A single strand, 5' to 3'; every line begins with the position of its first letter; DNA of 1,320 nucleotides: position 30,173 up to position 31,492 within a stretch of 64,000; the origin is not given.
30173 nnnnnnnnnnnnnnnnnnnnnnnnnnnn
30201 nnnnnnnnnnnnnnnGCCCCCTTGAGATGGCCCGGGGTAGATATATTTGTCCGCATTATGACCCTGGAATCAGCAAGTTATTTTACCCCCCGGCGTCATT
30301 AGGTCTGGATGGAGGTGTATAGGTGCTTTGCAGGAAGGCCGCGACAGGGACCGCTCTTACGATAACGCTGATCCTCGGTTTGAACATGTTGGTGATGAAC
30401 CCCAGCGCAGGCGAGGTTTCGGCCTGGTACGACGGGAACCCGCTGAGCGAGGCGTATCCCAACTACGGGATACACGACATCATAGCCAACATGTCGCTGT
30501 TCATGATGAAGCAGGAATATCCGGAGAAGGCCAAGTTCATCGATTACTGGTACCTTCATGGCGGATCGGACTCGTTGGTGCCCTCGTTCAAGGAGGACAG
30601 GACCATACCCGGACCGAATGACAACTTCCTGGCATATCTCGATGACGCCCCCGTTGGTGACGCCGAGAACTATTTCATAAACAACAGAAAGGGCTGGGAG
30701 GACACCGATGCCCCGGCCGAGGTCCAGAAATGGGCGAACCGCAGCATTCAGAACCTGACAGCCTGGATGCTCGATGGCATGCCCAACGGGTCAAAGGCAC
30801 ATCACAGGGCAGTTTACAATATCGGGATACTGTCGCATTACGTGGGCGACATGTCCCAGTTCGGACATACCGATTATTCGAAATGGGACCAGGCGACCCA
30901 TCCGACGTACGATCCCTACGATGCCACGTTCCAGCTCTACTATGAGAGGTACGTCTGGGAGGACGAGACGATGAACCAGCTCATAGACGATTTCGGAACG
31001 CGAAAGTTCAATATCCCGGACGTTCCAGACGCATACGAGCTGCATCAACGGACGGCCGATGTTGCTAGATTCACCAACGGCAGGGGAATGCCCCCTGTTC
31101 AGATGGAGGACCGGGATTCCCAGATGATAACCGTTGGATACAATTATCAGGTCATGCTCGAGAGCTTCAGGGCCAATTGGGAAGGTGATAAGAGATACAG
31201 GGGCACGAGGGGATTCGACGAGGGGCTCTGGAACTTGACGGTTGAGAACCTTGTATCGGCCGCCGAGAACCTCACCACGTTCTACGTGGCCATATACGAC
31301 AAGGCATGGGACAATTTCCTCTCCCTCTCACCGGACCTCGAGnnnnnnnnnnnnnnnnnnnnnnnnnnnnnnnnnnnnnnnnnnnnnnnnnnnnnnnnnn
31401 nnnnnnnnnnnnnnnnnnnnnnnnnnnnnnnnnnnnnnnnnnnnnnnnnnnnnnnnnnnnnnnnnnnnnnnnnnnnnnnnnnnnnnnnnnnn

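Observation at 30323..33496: Membrane-anchored extracellular protein with a zinc phospholipase-C/P1-nuclease-type head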

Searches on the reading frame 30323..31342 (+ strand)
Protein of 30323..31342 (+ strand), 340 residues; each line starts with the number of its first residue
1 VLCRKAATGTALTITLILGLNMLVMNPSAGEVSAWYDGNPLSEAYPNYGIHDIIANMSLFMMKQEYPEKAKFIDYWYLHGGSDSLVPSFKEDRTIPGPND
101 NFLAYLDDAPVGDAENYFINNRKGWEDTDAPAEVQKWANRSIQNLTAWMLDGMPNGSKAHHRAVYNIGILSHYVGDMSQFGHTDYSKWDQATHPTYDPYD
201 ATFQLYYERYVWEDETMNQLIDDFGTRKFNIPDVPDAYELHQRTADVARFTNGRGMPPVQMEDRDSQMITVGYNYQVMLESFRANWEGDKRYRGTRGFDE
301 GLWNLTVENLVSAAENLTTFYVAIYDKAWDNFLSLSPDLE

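Call 3: search_protein_families(library=pfam, proteins=[window:30323-31342:+], max_evalue=10)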
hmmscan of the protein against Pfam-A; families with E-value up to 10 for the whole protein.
window:30323-31342:+ (340 aa): 1 family
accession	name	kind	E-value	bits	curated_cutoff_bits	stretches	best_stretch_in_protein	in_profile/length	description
PF00882.24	Zn_dep_PLPC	-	0.0054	17.1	26.8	1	158-206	75-126/167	Zinc dependent phospholipase C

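Call 4: search_solved_structures(query=window:30323-31342:+, max_evalue=10, show_alignments=3)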
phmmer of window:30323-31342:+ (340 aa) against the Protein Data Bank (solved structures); distinct sequences matched with E-value up to 10: 1.
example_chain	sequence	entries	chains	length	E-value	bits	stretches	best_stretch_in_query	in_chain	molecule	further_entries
8vse_C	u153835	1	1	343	0.098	15.2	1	5-62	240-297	45.5kDa protein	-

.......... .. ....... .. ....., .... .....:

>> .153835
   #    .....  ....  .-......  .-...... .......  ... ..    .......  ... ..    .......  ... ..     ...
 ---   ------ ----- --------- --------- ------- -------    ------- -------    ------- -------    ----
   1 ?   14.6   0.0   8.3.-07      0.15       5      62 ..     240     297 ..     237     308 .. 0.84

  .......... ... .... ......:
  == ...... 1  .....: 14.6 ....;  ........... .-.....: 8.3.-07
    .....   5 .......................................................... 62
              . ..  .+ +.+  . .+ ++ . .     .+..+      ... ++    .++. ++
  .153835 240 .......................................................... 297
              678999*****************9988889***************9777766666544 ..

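Call 5: find_homologous_proteins(query=window:30407-31342:+, max_evalue=0.001)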
Query window:30407-31342:+: 282 candidates shared short words with the query, none scored E <= 0.001.

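Call 15: predict_structure(protein=window:30407-31342:+)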
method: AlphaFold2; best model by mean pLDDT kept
length: 312 residues; sequences in the alignment: 1
mean_pLDDT: 33.3   pTM: 0.24
mean pLDDT of the five models: 33.3, 33.2, 31.0, 30.3, 26.4
residues with pLDDT >= 90: 0; 70-90: 0; 50-70: 3; < 50: 309
segments of 3 or more residues with pLDDT < 50: 1-122, 126-312
pLDDT, mean of each block of 10 residues (from residue 1): 31 34 38 43 40 27 26 30 31 34 42 45 47 46 35 29 30 28 29 26 26 28 29 28 32 35 33 31 34 34 34 33
secondary structure, 60 per line:
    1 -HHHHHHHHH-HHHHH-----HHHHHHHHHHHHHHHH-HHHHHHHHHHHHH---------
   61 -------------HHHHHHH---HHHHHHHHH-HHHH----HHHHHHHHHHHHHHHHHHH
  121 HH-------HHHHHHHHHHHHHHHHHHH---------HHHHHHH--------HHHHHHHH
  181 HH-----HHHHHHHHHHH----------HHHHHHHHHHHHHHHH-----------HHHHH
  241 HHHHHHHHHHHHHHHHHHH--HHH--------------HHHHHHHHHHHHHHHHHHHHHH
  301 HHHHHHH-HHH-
elements in order: H2-10 H12-16 H22-37 H39-51 H74-80 H84-92 H94-97 H102-122 H130-148 H158-164 H173-182 H188-198 H209-224 H236-259 H279-307

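Call 16: search_protein_representatives(protein=window:30407-31342:+)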
Query: 312 residues. Proteins with E-value up to 0.001 (for the whole library): 34; up to 1e-10: 30; up to 1e-30: 22. The best 34 are listed.
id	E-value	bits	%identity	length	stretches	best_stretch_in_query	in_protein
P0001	5.8e-153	525.5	71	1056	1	2-311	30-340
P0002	2.5e-105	369.0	55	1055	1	3-311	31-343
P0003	5.0e-98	345.0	53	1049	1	2-311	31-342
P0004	2.5e-77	276.9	47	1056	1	2-311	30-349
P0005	7.1e-51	190.0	37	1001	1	4-311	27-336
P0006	4.7e-49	184.0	37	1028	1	3-311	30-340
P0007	9.8e-48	179.7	36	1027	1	5-311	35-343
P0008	1.8e-46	175.5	38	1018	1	4-311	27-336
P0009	5.9e-45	170.5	48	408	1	2-198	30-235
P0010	8.2e-44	166.8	35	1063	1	6-304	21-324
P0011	5.9e-43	164.0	36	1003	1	4-311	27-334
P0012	2.9e-41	158.4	35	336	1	6-304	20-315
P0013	5.7e-41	157.4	35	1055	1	5-311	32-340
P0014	8.5e-41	156.9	37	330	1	6-299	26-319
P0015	9.5e-41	156.7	35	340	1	23-304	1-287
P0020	1.7e-35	139.4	34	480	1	4-297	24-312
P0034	9.5e-05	38.4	26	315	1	6-292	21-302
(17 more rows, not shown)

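Call 21: search_solved_structures(query=A1, max_evalue=10, show_alignments=5)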
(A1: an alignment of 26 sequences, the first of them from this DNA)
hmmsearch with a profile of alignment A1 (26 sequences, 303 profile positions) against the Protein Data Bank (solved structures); distinct sequences matched with E-value up to 10: 1.
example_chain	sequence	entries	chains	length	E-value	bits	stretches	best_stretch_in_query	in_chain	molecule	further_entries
2hj9_C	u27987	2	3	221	2.1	10.7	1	21-90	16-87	Autoinducer 2 sensor kinase/phosphatase luxQ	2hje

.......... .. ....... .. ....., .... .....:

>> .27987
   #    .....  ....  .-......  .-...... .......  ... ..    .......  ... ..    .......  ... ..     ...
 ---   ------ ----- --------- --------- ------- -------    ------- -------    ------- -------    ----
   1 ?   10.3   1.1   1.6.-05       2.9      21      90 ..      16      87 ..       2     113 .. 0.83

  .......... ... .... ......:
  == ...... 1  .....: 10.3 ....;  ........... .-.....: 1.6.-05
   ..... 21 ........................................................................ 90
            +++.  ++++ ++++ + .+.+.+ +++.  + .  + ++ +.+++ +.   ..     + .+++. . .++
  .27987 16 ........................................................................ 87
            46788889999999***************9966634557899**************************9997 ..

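Call 22: search_protein_families(library=pfam, alignment_id=A1, max_evalue=1)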
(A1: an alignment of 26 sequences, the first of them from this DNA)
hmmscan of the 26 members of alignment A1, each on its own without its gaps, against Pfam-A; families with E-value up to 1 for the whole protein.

A. member 1, seq(303 aa): 1 family
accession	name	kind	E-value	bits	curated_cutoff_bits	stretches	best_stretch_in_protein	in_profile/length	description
PF00882.24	Zn_dep_PLPC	-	0.0043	17.5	26.8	1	124-173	75-127/167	Zinc dependent phospholipase C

B. families by the number of members that match (of 26 scanned): 6 families
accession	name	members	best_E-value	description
PF00882.24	Zn_dep_PLPC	19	1.4e-07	Zinc dependent phospholipase C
PF23016.2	RsmI_C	2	0.00041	RsmI C-terminal HTH domain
PF02265.22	S1-P1_nuclease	2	0.0068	S1/P1 Nuclease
PF16741.10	mRNA_decap_C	1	0.07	mRNA-decapping enzyme C-terminus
PF10684.14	BDM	1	0.084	Putative biofilm-dependent modulation protein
PF21249.2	GyrB_hook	1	0.1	GyrB, hook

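Call 29: find_related_loci(query=A1, collection=genome_contigs, flank=6000)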
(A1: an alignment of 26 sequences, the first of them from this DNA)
Query A1 (303 aa) in genome_contigs; peptide patterns used: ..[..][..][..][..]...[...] (x = any residue, [..] = any of these).
31 stretches matched a pattern; 19 encode a relative of the query (tblastn E <= 1e-3); 19 distinct loci.
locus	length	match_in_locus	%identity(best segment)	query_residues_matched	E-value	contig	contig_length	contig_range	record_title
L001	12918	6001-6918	57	1-303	4e-115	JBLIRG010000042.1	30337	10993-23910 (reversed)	MAG: Thermoplasmatota archaeon isolate MG1_202111_bin_239 MG1_202111_bin_239_scaffold_42, whole genome shotgun sequence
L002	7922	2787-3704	55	1-303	8e-110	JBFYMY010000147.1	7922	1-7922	MAG: Thermoplasmatales archaeon isolate PPR_0074 k121_1447438, whole genome shotgun sequence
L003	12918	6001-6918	54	1-303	6e-108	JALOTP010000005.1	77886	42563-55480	MAG: Thermoplasmatota archaeon isolate Prado236 scaffold_120, whole genome shotgun sequence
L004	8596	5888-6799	53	1-302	4e-102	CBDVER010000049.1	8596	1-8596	MAG TPA_asm: uncultured Thermoplasmata archaeon isolate SRR22302360_binner12_Refined_34 genome assembly, contig: ERZ2507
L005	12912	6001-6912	52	1-302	6e-101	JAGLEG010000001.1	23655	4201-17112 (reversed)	MAG: Thermoplasmata archaeon isolate SW_4_56 ROV167.bin.56.fa_1, whole genome shotgun sequence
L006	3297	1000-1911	52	1-302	1e-102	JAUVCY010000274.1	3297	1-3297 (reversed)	MAG: Thermoplasmatota archaeon isolate CSMAG_283 CSMAG_283_k141_3527111_length_3297_cov_7.9512, whole genome shotgun seq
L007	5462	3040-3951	53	1-302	7e-101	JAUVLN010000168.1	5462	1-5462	MAG: Thermoplasmatota archaeon isolate CSMAG_507 CSMAG_507_k141_234722_length_5462_cov_12.0000, whole genome shotgun seq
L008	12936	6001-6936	48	1-303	2e-88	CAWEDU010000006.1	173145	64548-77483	MAG: uncultured Thermoplasmatales archaeon isolate MFD03804.bin.2.29 genome assembly, contig: contig_3708, whole genome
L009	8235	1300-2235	48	1-303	6e-88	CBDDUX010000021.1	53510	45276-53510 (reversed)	MAG: Thermoplasmatota archaeon isolate Protein_d157_A_EX4484-6 genome assembly, contig: E3_1_d157_spades_c_000000000196,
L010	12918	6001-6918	53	1-303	1e-106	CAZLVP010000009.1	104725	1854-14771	MAG TPA_asm: uncultured Thermoplasmatales archaeon isolate SRP319275_co4_108 genome assembly, contig: NODE_91_length_104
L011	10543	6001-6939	47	1-303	3e-85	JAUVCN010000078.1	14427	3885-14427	MAG: Thermoplasmatales archaeon isolate CSMAG_272 CSMAG_272_k141_2227348_length_14427_cov_11.0000, whole genome shotgun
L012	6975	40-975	45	1-303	6e-81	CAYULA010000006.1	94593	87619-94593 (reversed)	MAG TPA_asm: uncultured Thermoplasmatales archaeon isolate SRP141376_co4_191 genome assembly, contig: NODE_358_length_94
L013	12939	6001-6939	46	1-303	3e-80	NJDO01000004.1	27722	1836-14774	MAG: Thermoplasmatales archaeon ex4484_6 ex4484_6_scaffold_246_length_27722__count_3577, whole genome shotgun sequence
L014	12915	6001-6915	37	1-303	2e-57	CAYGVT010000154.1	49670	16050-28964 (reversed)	MAG TPA_asm: uncultured Thermoplasmata archaeon isolate ERP119294_co2_530 genome assembly, contig: k141_2248511, whole g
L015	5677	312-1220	34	1-298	4e-54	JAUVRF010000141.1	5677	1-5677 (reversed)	MAG: Methanobacteriota archaeon isolate CSMAG_707 CSMAG_707_k127_3669493_length_5677_cov_23.9586, whole genome shotgun s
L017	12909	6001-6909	34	1-298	3e-51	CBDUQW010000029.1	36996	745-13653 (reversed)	MAG TPA_asm: uncultured Thermoplasmata archaeon isolate SRR22302361_binner123_Refined_80 genome assembly, contig: ERZ257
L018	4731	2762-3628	28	1-294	1e-25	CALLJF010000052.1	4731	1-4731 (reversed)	MAG: uncultured Nitrososphaerales archaeon isolate S1_Bin_METABAT__299_1 genome assembly, contig: c_000001786956, whole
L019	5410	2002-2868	28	1-294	7e-25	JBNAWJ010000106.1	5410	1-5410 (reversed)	MAG: Nitrososphaerales archaeon isolate Kamch4342-D-MF-061 bin18.fa-106, whole genome shotgun sequence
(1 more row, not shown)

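Call 31: predict_structure(alignment_id=A1)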
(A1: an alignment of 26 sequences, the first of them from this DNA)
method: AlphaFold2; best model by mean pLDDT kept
length: 303 residues; sequences in the alignment: 26
mean_pLDDT: 95.1   pTM: 0.93
mean pLDDT of the five models: 95.1, 94.4, 94.1, 93.8, 92.7
residues with pLDDT >= 90: 265; 70-90: 38; 50-70: 0; < 50: 0
segments of 3 or more residues with pLDDT < 50: none
pLDDT, mean of each block of 10 residues (from residue 1): 83 93 97 97 89 88 94 85 92 87 98 98 98 97 97 97 96 93 96 96 98 98 98 98 98 98 98 98 99 99 91
secondary structure, 60 per line:
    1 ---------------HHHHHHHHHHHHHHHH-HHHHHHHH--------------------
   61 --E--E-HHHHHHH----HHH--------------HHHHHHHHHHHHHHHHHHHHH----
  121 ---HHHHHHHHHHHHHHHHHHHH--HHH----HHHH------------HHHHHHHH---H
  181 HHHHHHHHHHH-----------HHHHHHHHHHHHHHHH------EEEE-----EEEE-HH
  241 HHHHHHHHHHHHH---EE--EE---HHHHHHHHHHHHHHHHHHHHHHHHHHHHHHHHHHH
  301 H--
elements in order: H16-31 H33-40 H68-74 H96-116 H124-143 H153-156 H169-176 H180-191 H203-218 E225-228 E234-237 H239-253 H266-301

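Call 35: fold_search(model_id=the predicted structure, library=pdb)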
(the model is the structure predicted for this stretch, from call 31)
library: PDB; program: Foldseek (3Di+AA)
matches with E <= 10: 174; with E <= 0.001: 0
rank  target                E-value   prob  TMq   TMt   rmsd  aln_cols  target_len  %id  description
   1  1ah7                  1.1e-03  1.00  0.53  0.63   5.8       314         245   12  PHOSPHOLIPASE C FROM BACILLUS CEREUS (released 1997-12-10)
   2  2huc                  1.1e-03  1.00  0.48  0.58   6.8       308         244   14  Structural Studies Examining the Substrate Specificity Profiles of PC-PLCBc Protein Variants (released 2006-08-08)
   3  1p5x                  1.9e-03  1.00  0.52  0.62   6.0       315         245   13  STRUCTURE OF THE D55N MUTANT OF PHOSPHOLIPASE C FROM BACILLUS CEREUS (released 2003-09-30)
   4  2ffz                  2.6e-03  1.00  0.51  0.60   6.5       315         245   13  Structural Studies Examining the Substrate Specificity Profiles of PC-PLCBc Protein Variants (released 2006-03-28)
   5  2fgn                  2.9e-03  1.00  0.48  0.57   8.0       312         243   14  Structural Studies Examining the Substrate Specificity Profiles of PC-PLCBc Protein Variants (released 2006-03-28)
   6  8cqm_A                3.0e-03  1.00  0.44  0.57   5.7       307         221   11  Broad-range phospholipase C from Listeria monocytogenes (released 2023-10-18)
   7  2wxu                  4.9e-03  0.99  0.36  0.32  10.2       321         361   12  Clostridium perfringens alpha-toxin strain NCTC8237 mutant T74I (released 2009-11-17)
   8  8cqm_B                5.4e-03  1.00  0.41  0.51   7.8       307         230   13  Broad-range phospholipase C from Listeria monocytogenes (released 2023-10-18)
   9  1ca1                  6.5e-03  1.00  0.42  0.36   8.0       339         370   10  ALPHA-TOXIN FROM CLOSTRIDIUM PERFRINGENS (released 1999-05-04)
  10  1kho_A                1.1e-02  1.00  0.43  0.36   7.7       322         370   10  Crystal Structure Analysis of Clostridium perfringens alpha-Toxin Isolated from Avian Strain SWCP (released 2002-06-19)
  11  2wxt                  1.7e-02  0.99  0.41  0.35   8.7       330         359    9  Clostridium perfringens alpha-toxin strain NCTC8237 (released 2009-11-17)
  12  1olp_D                4.8e-02  0.98  0.41  0.35   9.5       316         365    9  Alpha Toxin from Clostridium Absonum (released 2003-10-23)
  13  4cxo_A                4.8e-02  0.89  0.36  0.41  11.6       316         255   12  bifunctional endonuclease in complex with ssDNA (released 2014-07-23)
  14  3w52_A                5.0e-02  0.69  0.30  0.34  11.9       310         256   12  Zinc-dependent bifunctional nuclease (released 2013-04-17)
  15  4cwm_A                6.1e-02  0.82  0.34  0.39  12.4       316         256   12  High-glycosylation crystal structure of the bifunctional endonuclease (AtBFN2) from Arabidopsis thaliana (released 2014-07-23)
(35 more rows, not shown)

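Call 46: search_protein_families(library=ncbifam, proteins=[P0006, P0012, P0020, P0034], max_evalue=0.1)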
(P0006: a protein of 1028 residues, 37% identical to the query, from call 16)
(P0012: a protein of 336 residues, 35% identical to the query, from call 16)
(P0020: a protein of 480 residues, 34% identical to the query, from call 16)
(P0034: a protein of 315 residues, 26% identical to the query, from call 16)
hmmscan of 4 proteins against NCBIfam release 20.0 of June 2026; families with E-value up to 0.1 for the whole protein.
P0006 (1028 aa): 5 families
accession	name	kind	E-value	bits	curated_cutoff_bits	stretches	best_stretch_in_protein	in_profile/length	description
NF058578.1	CPR_pilus_PamR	equivalog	7.8e-08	31.5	300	1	883-927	183-228/297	pilus system RbmA-like protein PamR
NF041740.1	choice_anch_T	equivalog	4.2e-07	29.4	70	1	436-519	134-219/259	choice-of-anchor T family protein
TIGR00864.1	PCC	subfamily_domain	0.0017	14.8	1861.4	1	519-636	1360-1475/2700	polycystin cation channel protein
NF033932.1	LapB_rpt_80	domain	0.0098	16.2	45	0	913-931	1-19/83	LapB repeat-containing protein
NF038112.1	myxo_dep_M36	subfamily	0.045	10.8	1500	1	530-592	1356-1417/1604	myxosortase-dependent M36 family metallopeptidase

P0012 (336 aa): 0 families

P0020 (480 aa): 0 families

P0034 (315 aa): 0 families
